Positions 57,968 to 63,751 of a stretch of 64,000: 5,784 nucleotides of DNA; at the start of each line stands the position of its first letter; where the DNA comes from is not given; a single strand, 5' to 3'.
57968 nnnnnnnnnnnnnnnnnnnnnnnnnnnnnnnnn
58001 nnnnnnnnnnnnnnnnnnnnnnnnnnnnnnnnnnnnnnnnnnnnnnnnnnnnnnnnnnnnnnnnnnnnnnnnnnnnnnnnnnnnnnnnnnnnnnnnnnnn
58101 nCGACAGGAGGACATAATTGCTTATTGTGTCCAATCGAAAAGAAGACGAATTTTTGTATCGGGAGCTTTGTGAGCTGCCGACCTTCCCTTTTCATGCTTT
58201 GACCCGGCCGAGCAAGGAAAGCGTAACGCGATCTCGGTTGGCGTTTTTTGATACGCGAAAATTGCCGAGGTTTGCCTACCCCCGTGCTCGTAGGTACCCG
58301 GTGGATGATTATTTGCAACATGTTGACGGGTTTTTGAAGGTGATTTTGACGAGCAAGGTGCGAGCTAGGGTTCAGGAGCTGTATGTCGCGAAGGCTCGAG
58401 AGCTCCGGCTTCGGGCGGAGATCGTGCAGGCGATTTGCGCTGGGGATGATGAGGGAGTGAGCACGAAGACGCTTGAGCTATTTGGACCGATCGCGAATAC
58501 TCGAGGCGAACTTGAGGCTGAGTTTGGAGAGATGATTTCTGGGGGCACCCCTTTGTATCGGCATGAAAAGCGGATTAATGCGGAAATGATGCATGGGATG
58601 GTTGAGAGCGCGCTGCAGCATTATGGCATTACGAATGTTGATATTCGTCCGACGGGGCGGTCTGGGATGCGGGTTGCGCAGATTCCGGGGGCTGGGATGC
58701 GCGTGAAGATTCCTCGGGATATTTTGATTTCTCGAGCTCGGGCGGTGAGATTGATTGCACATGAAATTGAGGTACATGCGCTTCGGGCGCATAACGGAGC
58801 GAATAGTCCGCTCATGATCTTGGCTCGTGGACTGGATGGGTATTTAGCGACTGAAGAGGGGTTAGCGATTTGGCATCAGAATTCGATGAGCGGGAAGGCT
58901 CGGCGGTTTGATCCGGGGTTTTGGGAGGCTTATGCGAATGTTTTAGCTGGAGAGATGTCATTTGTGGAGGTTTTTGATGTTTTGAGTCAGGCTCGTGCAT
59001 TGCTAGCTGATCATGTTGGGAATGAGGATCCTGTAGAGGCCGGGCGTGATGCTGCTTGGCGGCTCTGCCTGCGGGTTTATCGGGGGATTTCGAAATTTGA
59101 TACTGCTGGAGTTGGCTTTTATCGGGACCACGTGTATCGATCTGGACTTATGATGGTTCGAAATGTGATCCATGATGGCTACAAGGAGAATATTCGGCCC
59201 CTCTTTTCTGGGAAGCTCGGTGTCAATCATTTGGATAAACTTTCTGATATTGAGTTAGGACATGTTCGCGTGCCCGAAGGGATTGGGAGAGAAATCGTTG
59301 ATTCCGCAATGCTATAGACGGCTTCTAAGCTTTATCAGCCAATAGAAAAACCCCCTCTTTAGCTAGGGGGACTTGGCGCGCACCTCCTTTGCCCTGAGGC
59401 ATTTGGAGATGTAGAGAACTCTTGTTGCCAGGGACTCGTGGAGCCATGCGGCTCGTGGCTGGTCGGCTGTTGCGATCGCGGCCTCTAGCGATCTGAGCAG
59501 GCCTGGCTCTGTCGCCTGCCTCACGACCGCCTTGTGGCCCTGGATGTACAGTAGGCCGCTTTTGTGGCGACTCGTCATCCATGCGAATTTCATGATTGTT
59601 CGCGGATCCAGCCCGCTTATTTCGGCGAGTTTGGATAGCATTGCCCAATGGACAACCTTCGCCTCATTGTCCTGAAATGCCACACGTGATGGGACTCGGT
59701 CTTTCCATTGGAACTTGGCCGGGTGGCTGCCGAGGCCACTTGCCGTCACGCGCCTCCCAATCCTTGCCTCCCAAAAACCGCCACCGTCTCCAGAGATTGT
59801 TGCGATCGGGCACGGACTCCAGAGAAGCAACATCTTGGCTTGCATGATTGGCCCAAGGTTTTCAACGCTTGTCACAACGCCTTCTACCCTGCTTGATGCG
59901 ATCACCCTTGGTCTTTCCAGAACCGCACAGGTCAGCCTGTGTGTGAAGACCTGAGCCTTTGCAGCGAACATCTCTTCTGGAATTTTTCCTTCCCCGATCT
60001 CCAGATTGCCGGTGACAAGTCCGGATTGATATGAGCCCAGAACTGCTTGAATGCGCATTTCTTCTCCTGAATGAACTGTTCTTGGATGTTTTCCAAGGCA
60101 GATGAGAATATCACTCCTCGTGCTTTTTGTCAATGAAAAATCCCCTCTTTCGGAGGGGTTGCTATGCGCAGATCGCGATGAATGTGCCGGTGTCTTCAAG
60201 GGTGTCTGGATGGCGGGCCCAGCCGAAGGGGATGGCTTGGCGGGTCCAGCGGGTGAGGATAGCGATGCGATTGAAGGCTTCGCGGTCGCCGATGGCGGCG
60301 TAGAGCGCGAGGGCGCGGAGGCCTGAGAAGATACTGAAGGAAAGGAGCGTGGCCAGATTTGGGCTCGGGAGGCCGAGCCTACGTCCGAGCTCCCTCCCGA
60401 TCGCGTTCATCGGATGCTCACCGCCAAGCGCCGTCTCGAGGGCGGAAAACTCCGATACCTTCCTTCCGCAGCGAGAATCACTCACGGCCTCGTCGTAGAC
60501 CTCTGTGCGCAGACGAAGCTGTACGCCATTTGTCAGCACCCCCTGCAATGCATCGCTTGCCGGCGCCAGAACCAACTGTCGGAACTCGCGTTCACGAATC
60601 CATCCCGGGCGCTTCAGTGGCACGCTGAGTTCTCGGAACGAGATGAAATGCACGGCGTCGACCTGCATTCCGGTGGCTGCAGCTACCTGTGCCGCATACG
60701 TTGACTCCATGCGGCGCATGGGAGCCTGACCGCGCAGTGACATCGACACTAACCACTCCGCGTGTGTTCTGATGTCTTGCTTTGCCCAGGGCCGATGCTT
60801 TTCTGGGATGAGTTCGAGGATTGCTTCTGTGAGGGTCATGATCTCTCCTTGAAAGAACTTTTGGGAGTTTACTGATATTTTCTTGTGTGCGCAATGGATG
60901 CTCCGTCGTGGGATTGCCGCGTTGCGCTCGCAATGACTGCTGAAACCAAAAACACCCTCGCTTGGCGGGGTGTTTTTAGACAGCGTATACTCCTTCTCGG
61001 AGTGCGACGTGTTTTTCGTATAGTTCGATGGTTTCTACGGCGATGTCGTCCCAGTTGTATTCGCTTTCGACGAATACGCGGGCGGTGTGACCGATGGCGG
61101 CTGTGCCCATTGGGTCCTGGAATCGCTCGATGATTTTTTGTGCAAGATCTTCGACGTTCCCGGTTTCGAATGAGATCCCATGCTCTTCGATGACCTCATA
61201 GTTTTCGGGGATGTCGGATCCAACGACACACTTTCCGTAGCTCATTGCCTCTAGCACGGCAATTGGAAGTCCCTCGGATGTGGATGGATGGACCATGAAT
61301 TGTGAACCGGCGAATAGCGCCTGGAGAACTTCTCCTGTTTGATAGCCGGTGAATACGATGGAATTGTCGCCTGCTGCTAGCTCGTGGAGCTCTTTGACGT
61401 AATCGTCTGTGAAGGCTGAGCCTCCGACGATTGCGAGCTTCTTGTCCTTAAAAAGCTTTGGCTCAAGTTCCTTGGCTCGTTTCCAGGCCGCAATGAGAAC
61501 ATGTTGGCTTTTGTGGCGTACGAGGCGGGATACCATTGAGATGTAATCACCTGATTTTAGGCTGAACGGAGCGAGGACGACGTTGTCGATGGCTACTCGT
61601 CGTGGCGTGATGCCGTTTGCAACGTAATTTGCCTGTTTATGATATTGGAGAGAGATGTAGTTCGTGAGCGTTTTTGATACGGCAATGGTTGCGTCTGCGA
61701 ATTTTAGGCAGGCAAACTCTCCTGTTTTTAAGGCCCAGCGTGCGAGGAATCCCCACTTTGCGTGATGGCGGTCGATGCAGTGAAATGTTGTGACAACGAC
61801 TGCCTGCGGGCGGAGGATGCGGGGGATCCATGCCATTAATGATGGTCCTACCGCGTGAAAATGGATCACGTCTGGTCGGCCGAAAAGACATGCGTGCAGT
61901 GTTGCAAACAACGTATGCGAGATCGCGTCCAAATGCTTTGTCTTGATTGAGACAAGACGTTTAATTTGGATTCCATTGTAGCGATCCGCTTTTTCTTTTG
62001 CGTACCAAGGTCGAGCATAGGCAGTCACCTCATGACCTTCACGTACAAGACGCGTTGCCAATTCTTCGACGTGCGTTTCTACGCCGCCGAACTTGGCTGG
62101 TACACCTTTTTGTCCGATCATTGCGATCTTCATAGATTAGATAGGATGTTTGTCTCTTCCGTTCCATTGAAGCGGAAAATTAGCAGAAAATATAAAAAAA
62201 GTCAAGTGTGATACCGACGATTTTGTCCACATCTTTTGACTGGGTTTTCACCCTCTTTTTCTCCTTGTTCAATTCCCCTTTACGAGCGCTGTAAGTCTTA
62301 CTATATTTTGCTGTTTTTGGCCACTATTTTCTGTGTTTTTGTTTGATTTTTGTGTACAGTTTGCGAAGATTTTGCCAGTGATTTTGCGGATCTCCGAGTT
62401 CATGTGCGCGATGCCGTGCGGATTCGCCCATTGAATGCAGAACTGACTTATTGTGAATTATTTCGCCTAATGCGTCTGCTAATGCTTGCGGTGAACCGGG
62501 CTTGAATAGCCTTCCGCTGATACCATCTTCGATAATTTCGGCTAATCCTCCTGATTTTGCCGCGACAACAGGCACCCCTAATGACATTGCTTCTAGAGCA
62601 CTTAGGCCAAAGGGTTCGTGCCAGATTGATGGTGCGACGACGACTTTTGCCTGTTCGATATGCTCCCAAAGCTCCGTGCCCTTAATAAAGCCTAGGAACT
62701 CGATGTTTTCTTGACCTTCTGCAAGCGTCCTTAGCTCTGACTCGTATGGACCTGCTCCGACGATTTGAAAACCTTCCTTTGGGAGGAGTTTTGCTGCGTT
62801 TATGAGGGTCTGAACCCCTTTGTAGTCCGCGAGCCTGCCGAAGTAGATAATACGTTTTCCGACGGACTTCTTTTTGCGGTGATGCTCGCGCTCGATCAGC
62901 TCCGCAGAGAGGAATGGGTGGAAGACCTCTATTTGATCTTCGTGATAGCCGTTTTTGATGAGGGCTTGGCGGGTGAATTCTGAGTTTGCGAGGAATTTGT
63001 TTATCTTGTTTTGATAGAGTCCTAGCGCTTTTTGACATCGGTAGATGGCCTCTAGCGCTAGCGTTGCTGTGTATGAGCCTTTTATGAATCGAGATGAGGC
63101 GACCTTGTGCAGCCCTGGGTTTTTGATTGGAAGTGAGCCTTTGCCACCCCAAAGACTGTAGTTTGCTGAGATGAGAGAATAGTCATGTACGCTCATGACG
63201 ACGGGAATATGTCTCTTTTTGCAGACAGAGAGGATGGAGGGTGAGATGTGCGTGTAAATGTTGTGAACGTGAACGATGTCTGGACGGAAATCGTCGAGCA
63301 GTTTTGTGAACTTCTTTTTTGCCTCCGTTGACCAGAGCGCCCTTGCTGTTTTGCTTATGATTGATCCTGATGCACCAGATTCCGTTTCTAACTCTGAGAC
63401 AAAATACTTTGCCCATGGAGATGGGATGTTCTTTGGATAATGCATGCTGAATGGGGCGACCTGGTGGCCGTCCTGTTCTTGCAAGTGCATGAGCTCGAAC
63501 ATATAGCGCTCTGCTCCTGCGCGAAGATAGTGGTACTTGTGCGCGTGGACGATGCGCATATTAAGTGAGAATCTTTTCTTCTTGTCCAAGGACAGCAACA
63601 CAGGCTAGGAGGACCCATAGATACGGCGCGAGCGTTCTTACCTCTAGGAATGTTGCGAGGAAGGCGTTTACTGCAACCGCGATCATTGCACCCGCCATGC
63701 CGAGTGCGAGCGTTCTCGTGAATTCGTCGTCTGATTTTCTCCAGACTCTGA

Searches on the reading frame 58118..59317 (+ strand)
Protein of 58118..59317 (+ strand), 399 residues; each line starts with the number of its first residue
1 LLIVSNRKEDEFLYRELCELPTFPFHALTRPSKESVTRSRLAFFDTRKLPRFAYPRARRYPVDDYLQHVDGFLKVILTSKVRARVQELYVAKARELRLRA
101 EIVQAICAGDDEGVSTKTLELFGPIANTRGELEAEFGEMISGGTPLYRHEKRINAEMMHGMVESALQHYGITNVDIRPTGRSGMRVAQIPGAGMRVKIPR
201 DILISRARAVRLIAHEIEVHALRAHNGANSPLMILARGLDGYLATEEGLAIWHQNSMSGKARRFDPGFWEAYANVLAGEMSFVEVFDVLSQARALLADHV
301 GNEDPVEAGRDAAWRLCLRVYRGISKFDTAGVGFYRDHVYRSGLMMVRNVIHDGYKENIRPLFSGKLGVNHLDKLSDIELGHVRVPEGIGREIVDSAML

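Call 58: search_protein_families(library=pfam, proteins=[window:58118-59317:+], max_evalue=0.001)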
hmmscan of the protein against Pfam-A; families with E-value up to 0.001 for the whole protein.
window:58118-59317:+ (399 aa): 1 family
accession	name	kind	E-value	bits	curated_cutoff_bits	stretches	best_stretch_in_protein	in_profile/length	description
PF08014.17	MATCAP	-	4.1e-27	95.5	27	1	46-377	8-330/365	Microtubule-associated tyrosine carboxypeptidase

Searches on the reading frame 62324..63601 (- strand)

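Call 58: search_protein_families(library=pfam, proteins=[window:62324-63601:-], max_evalue=0.001)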
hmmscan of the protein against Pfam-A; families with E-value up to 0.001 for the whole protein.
window:62324-63601:- (425 aa): 8 families
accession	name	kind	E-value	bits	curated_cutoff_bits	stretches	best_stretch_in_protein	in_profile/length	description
PF00534.26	Glycos_transf_1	-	1e-38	133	26.4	1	246-398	13-172/172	Glycosyl transferases group 1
PF13692.12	Glyco_trans_1_4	-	1.3e-33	116.7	27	1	249-384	2-142/142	Glycosyl transferases group 1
PF13439.12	Glyco_transf_4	-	1.5e-18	67.8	28.5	1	29-230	3-165/170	Glycosyltransferase Family 4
PF20706.3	GT4-conflict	-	1.9e-14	53.9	26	1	213-364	163-327/385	Family 4 Glycosyltransferase in conflict systems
PF13579.12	Glyco_trans_4_4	-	7.5e-10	39.8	29.7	1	29-227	2-155/158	Glycosyl transferase 4-like domain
PF13524.12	Glyco_trans_1_2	-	1.7e-07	31.7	25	1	265-411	4-141/144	Glycosyl transferase-like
PF13477.12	Glyco_trans_4_2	-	0.00015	22.3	23.4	1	27-139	6-107/139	Glycosyl transferase 4-like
PF06925.17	MGDG_synth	-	0.0002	21.9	25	0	81-148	64-133/169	Monogalactosyldiacylglycerol (MGDG) synthase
